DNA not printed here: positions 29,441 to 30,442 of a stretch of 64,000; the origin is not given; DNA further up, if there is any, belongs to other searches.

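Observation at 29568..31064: About 35-bp inverted repeats bracket a two-gene HEPN-like + HExxH cassette with no recombinase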

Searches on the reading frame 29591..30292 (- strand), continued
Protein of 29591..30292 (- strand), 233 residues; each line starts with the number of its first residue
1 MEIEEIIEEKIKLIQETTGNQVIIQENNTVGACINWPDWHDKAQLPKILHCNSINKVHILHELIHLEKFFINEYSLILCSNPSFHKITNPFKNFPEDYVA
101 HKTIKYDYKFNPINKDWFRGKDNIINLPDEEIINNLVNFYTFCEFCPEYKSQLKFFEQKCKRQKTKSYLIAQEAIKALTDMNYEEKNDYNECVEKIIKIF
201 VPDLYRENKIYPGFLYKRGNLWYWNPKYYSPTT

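Call 65: find_related_loci(query=A2, collection=viral_contigs, flank=6000)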
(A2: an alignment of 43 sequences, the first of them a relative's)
Query A2 (233 aa) in viral_contigs; peptide patterns used: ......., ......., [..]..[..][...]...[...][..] (x = any residue, [..] = any of these).
542 stretches matched a pattern, but none encodes a relative of the query by tblastn (E <= 1e-3).

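Call 73: search_dna_similar(query=window:29591-30292:-, collection=plasmids, mode=protein, max_evalue=0.001, max_rows=15)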
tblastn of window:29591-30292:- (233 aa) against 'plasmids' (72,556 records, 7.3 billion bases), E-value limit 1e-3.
No match.

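Call 108: search_dna_similar(query=window:29591-30292:-, collection=phages, mode=protein, max_evalue=0.01, max_rows=10)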
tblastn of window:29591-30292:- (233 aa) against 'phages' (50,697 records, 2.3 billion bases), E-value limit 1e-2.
No match.
